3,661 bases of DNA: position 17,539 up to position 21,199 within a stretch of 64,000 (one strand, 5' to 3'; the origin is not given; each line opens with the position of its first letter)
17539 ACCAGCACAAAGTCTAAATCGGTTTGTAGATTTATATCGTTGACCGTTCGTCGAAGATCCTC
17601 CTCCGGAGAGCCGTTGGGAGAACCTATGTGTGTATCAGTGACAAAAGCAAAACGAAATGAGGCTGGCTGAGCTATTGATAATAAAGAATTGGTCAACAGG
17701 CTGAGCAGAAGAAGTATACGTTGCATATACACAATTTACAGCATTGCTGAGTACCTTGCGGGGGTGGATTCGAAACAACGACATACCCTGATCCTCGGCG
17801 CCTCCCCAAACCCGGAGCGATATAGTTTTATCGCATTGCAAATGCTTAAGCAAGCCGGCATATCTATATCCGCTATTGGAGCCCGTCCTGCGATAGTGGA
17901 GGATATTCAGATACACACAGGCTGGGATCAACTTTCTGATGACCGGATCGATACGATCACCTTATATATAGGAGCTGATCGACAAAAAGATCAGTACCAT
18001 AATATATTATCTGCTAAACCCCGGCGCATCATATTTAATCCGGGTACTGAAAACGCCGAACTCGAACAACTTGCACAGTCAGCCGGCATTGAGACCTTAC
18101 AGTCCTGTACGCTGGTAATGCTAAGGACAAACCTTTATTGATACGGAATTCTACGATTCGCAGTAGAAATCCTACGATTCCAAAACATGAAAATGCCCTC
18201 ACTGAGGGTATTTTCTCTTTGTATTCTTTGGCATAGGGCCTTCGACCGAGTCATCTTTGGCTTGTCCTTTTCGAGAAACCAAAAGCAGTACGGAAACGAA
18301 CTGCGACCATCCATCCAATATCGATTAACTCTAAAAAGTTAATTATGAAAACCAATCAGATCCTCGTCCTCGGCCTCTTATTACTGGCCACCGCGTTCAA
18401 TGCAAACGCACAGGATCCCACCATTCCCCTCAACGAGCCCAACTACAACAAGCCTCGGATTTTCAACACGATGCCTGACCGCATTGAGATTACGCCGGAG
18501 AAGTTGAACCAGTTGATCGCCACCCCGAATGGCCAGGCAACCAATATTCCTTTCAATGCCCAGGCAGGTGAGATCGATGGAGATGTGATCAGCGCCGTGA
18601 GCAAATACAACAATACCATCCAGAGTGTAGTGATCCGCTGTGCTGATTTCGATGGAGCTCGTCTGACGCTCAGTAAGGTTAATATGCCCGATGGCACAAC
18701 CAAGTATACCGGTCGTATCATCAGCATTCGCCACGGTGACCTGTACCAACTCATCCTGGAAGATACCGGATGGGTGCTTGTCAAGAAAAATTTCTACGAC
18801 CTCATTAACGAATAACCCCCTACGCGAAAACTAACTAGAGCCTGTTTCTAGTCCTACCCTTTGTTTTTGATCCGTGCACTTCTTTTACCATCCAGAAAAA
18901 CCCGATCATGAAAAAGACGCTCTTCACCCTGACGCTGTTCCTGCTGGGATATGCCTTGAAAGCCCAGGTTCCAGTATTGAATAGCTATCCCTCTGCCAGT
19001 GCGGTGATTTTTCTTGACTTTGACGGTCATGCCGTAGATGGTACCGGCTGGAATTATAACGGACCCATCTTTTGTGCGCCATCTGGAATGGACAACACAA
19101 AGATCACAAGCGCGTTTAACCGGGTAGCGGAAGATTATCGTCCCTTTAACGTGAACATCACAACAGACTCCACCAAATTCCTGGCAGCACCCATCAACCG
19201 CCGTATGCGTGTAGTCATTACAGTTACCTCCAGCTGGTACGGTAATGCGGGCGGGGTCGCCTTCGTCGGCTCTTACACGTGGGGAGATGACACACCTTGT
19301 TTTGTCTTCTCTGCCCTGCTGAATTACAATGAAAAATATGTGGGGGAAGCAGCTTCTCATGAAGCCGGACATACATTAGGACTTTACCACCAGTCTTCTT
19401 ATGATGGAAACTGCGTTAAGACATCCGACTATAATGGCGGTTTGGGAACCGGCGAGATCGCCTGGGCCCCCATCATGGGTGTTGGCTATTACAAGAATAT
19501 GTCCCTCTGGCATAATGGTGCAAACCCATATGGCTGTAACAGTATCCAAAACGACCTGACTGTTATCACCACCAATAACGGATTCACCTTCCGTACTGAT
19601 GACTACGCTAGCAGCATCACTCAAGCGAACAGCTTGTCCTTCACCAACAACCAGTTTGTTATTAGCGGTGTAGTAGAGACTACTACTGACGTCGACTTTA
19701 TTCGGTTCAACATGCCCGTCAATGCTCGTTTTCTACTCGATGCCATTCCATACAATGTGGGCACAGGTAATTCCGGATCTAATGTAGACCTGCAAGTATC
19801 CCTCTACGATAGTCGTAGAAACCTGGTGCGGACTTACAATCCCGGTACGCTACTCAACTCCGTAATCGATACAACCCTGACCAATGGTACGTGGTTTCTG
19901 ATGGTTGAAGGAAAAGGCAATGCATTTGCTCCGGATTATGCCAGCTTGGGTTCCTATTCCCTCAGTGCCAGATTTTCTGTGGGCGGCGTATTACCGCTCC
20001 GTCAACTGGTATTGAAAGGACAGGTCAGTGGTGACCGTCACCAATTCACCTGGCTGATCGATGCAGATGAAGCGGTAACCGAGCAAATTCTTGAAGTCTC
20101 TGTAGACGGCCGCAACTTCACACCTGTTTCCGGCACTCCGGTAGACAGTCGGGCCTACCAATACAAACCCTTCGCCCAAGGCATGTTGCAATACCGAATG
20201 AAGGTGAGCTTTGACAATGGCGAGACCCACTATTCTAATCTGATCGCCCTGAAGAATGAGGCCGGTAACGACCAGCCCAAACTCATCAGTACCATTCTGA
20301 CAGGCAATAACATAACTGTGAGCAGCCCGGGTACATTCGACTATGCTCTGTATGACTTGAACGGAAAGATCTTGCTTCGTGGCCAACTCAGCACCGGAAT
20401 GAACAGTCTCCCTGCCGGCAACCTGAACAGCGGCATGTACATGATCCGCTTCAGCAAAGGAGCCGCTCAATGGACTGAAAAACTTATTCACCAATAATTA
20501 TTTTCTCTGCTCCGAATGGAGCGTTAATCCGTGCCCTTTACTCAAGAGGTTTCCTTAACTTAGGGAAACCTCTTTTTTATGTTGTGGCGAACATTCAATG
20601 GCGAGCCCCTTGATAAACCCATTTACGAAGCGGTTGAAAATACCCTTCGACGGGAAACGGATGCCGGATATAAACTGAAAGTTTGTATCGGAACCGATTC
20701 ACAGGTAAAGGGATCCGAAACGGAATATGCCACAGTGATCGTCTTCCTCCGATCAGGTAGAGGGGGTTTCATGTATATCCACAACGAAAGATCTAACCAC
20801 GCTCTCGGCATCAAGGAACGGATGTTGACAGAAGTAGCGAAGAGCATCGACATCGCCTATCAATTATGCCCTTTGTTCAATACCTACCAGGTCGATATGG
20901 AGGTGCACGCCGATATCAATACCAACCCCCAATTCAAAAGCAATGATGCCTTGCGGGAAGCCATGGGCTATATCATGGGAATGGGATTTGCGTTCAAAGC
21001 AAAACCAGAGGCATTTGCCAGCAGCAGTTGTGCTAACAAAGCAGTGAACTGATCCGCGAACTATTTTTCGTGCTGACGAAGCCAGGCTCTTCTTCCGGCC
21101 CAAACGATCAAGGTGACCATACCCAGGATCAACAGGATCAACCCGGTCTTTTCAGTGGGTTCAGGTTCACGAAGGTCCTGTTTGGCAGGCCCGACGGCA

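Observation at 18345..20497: Apparent split zymogen: free-standing pro-domain gene plus a pro-domain-less T9SS metzincin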

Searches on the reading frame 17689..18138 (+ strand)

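Call 3: search_protein_families(library=pfam, proteins=[window:17689-18138:+], max_evalue=1)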
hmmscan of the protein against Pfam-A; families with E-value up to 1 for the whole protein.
window:17689-18138:+ (150 aa): 1 family
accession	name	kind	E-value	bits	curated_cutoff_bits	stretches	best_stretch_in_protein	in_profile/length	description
PF13380.12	CoA_binding_2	-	2.5e-19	70.3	22.8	1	32-145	2-115/116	CoA binding domain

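Call 4: search_protein_families(library=ncbifam, proteins=[window:17689-18138:+], max_evalue=1)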
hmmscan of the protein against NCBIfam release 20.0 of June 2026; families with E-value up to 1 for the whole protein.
window:17689-18138:+ (150 aa): 1 family
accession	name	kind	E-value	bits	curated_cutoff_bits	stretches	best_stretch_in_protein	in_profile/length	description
NF007627.0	PRK10287.1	equivalog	0.06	13.6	102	1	79-118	52-91/104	thiosulfate sulfurtransferase PspE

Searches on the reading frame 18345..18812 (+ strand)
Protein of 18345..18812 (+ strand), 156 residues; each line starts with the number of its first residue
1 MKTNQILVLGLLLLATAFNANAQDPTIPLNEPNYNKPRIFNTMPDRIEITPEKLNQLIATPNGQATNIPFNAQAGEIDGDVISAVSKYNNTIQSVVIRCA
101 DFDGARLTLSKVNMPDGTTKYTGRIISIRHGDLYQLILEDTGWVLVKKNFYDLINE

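Call 3: search_protein_families(library=pfam, proteins=[window:18345-18812:+], max_evalue=1)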
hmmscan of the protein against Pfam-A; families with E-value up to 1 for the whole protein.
window:18345-18812:+ (156 aa): 1 family
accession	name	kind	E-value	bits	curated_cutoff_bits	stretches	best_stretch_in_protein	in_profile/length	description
PF21179.3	BldD-like_C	-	0.067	13.5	27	0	121-136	34-49/70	DNA-binding protein BldD-like, C-terminal domain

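Call 4: search_protein_families(library=ncbifam, proteins=[window:18345-18812:+], max_evalue=1)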
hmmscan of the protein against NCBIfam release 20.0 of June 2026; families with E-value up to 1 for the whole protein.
window:18345-18812:+ (156 aa): 0 families

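Call 5: find_homologous_proteins(query=window:18345-18812:+, max_evalue=0.001)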
Query window:18345-18812:+ (156 aa): 80 proteins with E <= 0.001 among 146 candidates.
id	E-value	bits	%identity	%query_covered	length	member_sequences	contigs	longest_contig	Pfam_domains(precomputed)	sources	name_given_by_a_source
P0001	1.1e-94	332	97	100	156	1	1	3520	-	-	-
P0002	6.3e-94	329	96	100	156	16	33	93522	-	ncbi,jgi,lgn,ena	jgi:hypothetical protein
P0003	4.5e-88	310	90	100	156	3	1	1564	-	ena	-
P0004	2.9e-84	298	86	100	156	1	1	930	-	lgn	-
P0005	3.4e-81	288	83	100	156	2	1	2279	-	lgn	-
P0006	2.1e-80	286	85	100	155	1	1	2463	-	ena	-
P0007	1.7e-70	253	77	100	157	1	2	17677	-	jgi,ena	jgi:hypothetical protein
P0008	2.3e-70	253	76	100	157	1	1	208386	-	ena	-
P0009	3.1e-70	253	76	100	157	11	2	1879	-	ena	-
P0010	3.9e-70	252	76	100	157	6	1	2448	-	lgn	-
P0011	5.2e-70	252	82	87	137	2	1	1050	-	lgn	-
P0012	1.3e-69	251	75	100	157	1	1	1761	-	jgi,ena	-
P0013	1.5e-69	250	75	100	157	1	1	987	-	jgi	-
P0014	3.5e-69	249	74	100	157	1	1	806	-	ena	-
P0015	2.6e-68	246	73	100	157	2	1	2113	-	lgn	-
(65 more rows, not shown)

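Call 8: find_related_loci(query=A1, collection=genome_contigs, flank=5000)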
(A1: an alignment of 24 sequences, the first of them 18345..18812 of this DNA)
Query A1 (156 aa) in genome_contigs; peptide patterns used: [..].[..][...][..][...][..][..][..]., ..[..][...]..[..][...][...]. (x = any residue, [..] = any of these).
184 stretches matched a pattern; 162 encode a relative of the query (tblastn E <= 1e-3); the best 80 are kept; 80 distinct loci.
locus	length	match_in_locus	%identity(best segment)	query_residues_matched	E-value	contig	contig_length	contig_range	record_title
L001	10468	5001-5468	98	1-156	2e-101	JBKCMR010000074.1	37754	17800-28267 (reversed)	MAG: Bacteroidota bacterium isolate samp_510_concoct_1225 samp_510_1264350, whole genome shotgun sequence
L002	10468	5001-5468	98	1-156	3e-101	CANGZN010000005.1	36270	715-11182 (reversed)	MAG: Chitinophagaceae bacterium isolate RE-18aug17-126 genome assembly, contig: RE-18aug17-C1319, whole genome shotgun s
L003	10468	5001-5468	83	1-156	7e-82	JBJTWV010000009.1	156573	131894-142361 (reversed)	MAG: Bacteroidota bacterium isolate samp_4444_metabat2_174 samp_4444_411466, whole genome shotgun sequence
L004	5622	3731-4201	76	1-156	5e-77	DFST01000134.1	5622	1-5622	MAG TPA_asm: Chitinophagaceae bacterium UBA3430 UBA3430_contig_22169, whole genome shotgun sequence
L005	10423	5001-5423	73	17-156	1e-68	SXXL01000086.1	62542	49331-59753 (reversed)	MAG: Bacteroidota bacterium isolate F1-20-MAGs056 F1-20__c884347, whole genome shotgun sequence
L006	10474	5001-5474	67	1-156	2e-68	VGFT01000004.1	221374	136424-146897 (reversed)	MAG: Bacteroidetes bacterium isolate M_surface_9_m1_282 M_surface_9_m1_282_Ga0194116_10000052, whole genome shotgun sequ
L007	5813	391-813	70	17-156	3e-65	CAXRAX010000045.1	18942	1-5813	MAG: Chitinophagaceae bacterium isolate CJ01B_2.146 genome assembly, contig: k141_1775976, whole genome shotgun sequence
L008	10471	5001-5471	50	1-156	3e-50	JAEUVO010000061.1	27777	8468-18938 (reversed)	MAG: Chitinophagaceae bacterium isolate new MAG-383 k141_1027103, whole genome shotgun sequence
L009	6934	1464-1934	50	1-156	3e-50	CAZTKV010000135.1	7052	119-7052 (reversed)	MAG TPA_asm: uncultured Chitinophaga sp. isolate SRP173033_co1_356 genome assembly, contig: NODE_27833_length_7052_cov_1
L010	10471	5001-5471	50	1-156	8e-50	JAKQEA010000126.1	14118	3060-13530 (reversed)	MAG: Bacteroidota bacterium isolate USDE_maxbin.081 k141_431980, whole genome shotgun sequence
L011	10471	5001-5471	48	1-156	3e-49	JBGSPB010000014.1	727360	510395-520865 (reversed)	MAG: Chitinophagaceae bacterium isolate JTS-AC294 k141_1876809, whole genome shotgun sequence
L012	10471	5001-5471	47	1-156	3e-47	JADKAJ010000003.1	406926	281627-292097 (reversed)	MAG: Chitinophagaceae bacterium isolate Mari_18-Q3-R65-66_BAT3C.296 tig00001435-10-4064350, whole genome shotgun sequenc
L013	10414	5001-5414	51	20-156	6e-47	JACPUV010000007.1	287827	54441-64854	MAG: Sphingobacteriales bacterium isolate NC_groundwater_767_Ag_S2p5_48_9 JBCH_GD18_4_SO25_S179_scaffold_148570, whole g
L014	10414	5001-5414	51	20-156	8e-47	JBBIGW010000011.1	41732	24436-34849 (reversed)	MAG: Bacteroidia bacterium isolate PLS170224_bin_10 NODE_560_length_41732_cov_1.99817, whole genome shotgun sequence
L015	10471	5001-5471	48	1-156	8e-47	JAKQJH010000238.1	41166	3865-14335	MAG: Bacteroidota bacterium isolate USDV_maxbin.044 k141_913765, whole genome shotgun sequence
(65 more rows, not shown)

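Call 18: search_protein_representatives(alignment_id=A1)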
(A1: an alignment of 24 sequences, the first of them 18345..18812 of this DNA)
Query: 24 sequences, 157 profile positions. Proteins with E-value up to 0.001 (for the whole library): 545; up to 1e-10: 419; up to 1e-30: 125. The best 150 are listed.
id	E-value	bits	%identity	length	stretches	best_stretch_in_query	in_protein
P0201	1.4e-60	219.6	-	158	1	1-157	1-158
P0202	4.5e-55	201.7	-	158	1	1-157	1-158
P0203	3.6e-54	198.8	-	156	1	1-157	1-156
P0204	8.1e-54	197.7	-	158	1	1-157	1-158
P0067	3.5e-53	195.6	-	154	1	1-157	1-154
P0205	4.1e-53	195.4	-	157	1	1-157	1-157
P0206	8.9e-53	194.3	-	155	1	2-157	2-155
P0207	3.1e-52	192.5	-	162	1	1-157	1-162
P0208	3.9e-51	188.9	-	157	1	1-157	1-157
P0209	7.2e-51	188.1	-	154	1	1-157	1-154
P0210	8.8e-51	187.8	-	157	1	1-156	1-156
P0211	2.2e-50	186.5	-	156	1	1-157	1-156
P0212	7.2e-50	184.8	-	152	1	1-157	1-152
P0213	1.1e-49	184.2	-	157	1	1-157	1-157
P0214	5.3e-49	182.0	-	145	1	16-157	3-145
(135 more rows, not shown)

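Call 19: predict_structure(alignment_id=A1)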
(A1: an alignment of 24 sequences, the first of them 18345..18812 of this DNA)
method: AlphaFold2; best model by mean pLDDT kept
length: 156 residues; sequences in the alignment: 24
mean_pLDDT: 82.9   pTM: 0.69
mean pLDDT of the five models: 82.9, 81.8, 81.5, 81.5, 81.5
residues with pLDDT >= 90: 78; 70-90: 39; 50-70: 36; < 50: 3
segments of 3 or more residues with pLDDT < 50: none
pLDDT, mean of each block of 10 residues (from residue 1): 60 61 56 74 89 95 93 79 93 95 93 93 91 91 88 70
secondary structure, 60 per line:
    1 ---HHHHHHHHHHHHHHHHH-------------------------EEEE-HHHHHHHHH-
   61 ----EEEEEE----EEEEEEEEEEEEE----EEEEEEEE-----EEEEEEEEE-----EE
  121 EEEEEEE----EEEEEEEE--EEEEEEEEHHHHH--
elements in order: H4-20 E46-49 H51-59 E65-70 E75-87 E92-99 E105-113 E119-127 E132-139 E142-149 H150-154

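Call 23: fold_search(model_id=the predicted structure, library=pdb)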
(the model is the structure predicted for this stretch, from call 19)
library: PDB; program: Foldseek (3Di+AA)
matches with E <= 10: 861; with E <= 0.001: 0
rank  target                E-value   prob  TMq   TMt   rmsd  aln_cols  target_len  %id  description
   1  6o38_H                3.2e-02  1.00  0.44  0.55   4.5       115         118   14  Structure of a chaperone-substrate complex (released 2019-07-24)
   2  7vsx                  8.1e-02  0.90  0.26  0.24   7.0        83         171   12  Crystal structure of QL-nanoKAZ (Reverse mutant of nanoKAZ with L18Q and V27L) (released 2022-08-24)
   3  6o38_K                1.0e-01  0.99  0.44  0.55   4.6       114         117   14  Structure of a chaperone-substrate complex (released 2019-07-24)
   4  7snt_B                1.2e-01  0.57  0.23  0.26   7.4        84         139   14  2.20A Resolution Structure of NanoLuc Luciferase with Bound Substrate Analog 3-methoxy-furimazine (released 2022-11-16)
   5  6o38_L                1.2e-01  0.98  0.43  0.49   4.7       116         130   14  Structure of a chaperone-substrate complex (released 2019-07-24)
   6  6o38_G                1.3e-01  0.99  0.44  0.52   4.5       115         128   14  Structure of a chaperone-substrate complex (released 2019-07-24)
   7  6o38_M                1.3e-01  0.99  0.44  0.51   4.5       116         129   14  Structure of a chaperone-substrate complex (released 2019-07-24)
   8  7pem_A                1.5e-01  0.95  0.30  0.05   6.3        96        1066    9  Cryo-EM structure of phophorylated Drs2p-Cdc50p in a PS and ATP-bound E2P state (released 2022-08-24)
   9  9eoy_B                1.5e-01  0.10  0.13  0.15  17.1       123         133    9  Structure of Thr354Asn, Glu355Gln, Thr412Asn, Ile414Met, Ile464His, and Phe467Met mutant human CaMKII alpha hub bound  (released 2024-09-25)
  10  5y5w_A                1.7e-01  0.11  0.15  0.12  16.5       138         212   13  Crystal structure of human Spindlin1 in complex with a histone H4K20(me3) peptide (released 2017-10-11)
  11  8t15_A                1.9e-01  0.12  0.12  0.14  18.1        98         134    6  Cryo-EM structure of dodecameric hub domain of CaMKII alpha (released 2024-06-12)
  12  6o38_N                2.0e-01  0.97  0.44  0.52   4.6       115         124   14  Structure of a chaperone-substrate complex (released 2019-07-24)
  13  7e9m_C                2.1e-01  0.15  0.18  0.15  16.2       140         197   11  Crystal Structure of Spindlin1 bound to SPINDOC Docpep3 (released 2022-06-15)
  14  2qi2                  2.2e-01  0.28  0.21  0.12  14.7       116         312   13  Crystal structure of the Thermoplasma acidophilum Pelota protein (released 2007-10-09)
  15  8t17_A                2.4e-01  0.09  0.12  0.14  17.4       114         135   10  Cryo-EM structure of tetradecameric hub domain of CaMKII beta (released 2024-06-12)
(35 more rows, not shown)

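Call 26: search_solved_structures(query=A1, max_evalue=10, show_alignments=3)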
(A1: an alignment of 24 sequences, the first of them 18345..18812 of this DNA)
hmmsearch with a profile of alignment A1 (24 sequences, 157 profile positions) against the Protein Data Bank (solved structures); distinct sequences matched with E-value up to 10: 0.

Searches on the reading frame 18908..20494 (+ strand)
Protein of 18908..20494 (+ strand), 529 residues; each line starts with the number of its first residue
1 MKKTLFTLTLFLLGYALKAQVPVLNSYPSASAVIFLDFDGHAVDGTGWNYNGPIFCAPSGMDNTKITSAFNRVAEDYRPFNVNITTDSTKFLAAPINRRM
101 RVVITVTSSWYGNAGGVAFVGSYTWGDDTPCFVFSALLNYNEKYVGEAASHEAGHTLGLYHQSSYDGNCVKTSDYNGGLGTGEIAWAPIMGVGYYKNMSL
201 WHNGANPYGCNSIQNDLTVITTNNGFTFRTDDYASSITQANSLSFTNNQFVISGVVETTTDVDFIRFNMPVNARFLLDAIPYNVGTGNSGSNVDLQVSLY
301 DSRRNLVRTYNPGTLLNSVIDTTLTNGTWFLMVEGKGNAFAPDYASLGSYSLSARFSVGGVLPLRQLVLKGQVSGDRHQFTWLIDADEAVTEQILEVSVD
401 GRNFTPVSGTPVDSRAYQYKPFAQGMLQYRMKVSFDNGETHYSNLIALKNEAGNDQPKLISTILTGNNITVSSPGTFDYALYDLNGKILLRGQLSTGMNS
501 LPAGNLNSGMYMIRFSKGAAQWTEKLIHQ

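Call 3: search_protein_families(library=pfam, proteins=[window:18908-20494:+], max_evalue=1)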
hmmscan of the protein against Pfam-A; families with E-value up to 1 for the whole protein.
window:18908-20494:+ (529 aa): 9 families
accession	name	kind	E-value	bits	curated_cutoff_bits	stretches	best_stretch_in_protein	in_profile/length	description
PF18962.6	Por_Secre_tail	-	1.2e-06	29.1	27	1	469-527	10-74/75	Secretion system C-terminal sorting domain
PF13582.12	Reprolysin_3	-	0.00032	21.6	22.4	1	99-161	62-122/123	Metallo-peptidase family M12B Reprolysin-like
PF13688.12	Reprolysin_5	-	0.0019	18.9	27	1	92-173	83-173/196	Metallo-peptidase family M12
PF13583.11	Reprolysin_4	-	0.0031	17.6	22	1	111-177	104-166/203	Metallo-peptidase family M12B Reprolysin-like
PF12388.14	Peptidase_M57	-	0.019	15.1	21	1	65-174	56-164/212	Dual-action HEIGH metallo-peptidase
PF00754.31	F5_F8_type_C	-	0.035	14.6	28.2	0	378-412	50-89/127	F5/8 type C domain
PF00413.30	Peptidase_M10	-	0.1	12.9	24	1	147-164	110-127/159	Matrixin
PF16313.11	DUF4953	-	0.1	12.2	24.2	1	144-161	12-29/316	Met-zincin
PF18359.7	Tudor_5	-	0.16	12.2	31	0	428-444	34-50/53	Histone methyltransferase Tudor domain 1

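Call 4: search_protein_families(library=ncbifam, proteins=[window:18908-20494:+], max_evalue=1)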
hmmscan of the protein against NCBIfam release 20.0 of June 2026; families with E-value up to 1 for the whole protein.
window:18908-20494:+ (529 aa): 3 families
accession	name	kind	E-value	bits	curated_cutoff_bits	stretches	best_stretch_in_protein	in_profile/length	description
TIGR04183.1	Por_Secre_tail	domain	1.3e-09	37.9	23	1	468-527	12-70/72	T9SS type A sorting domain-containing protein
NF038113.1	T9SSA_dep_M36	equivalog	0.0047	15.1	885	1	475-528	814-868/869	T9SS-dependent M36 family metallopeptidase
NF033823.0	archmetzin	subfamily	0.13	12.2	145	1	147-163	124-140/170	archaemetzincin family Zn-dependent metalloprotease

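Call 6: search_solved_structures(query=window:18908-20494:+, max_evalue=1, show_alignments=2)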
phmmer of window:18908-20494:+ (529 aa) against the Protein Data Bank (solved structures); distinct sequences matched with E-value up to 1: 6.
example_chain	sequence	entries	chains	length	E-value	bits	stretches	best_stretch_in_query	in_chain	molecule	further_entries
5hfs_A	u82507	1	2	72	0.069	14.8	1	452-527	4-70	Gingipain R2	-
7pq4_A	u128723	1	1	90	0.11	14.2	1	452-527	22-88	Arginine-specific cysteine proteinase (Arg-gingipain)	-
7tlq_A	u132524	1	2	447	0.6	11.7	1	93-265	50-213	Cysteine desulfurase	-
7tlm_A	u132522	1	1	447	0.61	11.7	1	93-265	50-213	Cysteine desulfurase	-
1r54_A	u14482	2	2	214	0.69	11.6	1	140-179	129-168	ADAM 33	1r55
7tlp_A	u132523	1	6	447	0.86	11.2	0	93-265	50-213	Cysteine desulfurase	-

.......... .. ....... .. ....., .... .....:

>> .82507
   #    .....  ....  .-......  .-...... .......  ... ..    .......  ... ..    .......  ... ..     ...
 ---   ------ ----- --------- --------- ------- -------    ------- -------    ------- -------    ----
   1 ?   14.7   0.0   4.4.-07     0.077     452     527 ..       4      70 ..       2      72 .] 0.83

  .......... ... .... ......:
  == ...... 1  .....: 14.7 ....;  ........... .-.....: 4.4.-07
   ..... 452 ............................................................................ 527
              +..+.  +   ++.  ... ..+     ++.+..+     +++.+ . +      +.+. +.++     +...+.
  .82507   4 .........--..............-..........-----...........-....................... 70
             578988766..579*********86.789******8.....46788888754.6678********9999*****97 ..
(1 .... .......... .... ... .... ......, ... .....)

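Call 11: find_homologous_proteins(query=window:18908-20494:+, region=20-260, max_evalue=0.001)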
Query window:18908-20494:+, residues 20-260 (241 aa): 5212 proteins with E <= 0.001 among 6014 candidates; the best 120 are listed.
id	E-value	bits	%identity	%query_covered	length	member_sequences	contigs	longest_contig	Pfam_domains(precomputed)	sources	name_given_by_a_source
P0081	2.4e-160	550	100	100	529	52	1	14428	PF18962.8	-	-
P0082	7.1e-148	509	91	100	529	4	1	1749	PF18962.8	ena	-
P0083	1.4e-146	505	90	100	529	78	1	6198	PF18962.8,PF13583.12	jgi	jgi:hypothetical protein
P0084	1.4e-146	505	90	100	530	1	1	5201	PF18962.8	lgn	-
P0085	8.3e-143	492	87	99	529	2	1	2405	PF18962.8,PF13583.12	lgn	-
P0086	2.5e-135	468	83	100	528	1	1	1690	PF18962.8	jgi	-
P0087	1.4e-134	465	80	100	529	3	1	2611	PF18962.8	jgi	jgi:hypothetical protein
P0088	1.0e-132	459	79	100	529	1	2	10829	PF18962.8,PF13583.12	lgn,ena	-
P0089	3.5e-132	457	79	100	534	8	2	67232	PF18962.8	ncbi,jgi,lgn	jgi:hypothetical protein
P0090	3.3e-123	428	74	100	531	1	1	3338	PF18962.8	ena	-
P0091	7.0e-122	424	74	99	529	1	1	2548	PF18962.8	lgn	-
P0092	9.6e-121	420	73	100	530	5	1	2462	PF13582.13,PF18962.8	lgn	-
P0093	1.3e-120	420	73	100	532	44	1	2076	PF18962.8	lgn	-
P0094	1.6e-120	419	74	100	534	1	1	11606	PF18962.8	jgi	jgi:hypothetical protein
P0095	5.2e-120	418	71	100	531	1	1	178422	PF18962.8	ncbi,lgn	ncbi:MAG: T9SS type A sorting domain-containing protein [Chitinophagaceae bacterium]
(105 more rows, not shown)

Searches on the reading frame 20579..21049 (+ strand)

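Call 3: search_protein_families(library=pfam, proteins=[window:20579-21049:+], max_evalue=1)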
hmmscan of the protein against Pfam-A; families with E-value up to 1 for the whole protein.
window:20579-21049:+ (157 aa): 1 family
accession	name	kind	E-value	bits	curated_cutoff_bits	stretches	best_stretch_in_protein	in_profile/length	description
PF04308.18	RNaseH_like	-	5.1e-36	124.2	25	1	16-155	3-143/145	Ribonuclease H-like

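Call 4: search_protein_families(library=ncbifam, proteins=[window:20579-21049:+], max_evalue=1)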
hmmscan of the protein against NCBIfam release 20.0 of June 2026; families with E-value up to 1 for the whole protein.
window:20579-21049:+ (157 aa): 1 family
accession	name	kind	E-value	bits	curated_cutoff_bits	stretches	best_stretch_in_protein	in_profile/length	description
TIGR02982.1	heterocyst_DevA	subfamily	0.084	12.4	295.8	1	48-145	45-141/220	ABC exporter ATP-binding subunit, DevA family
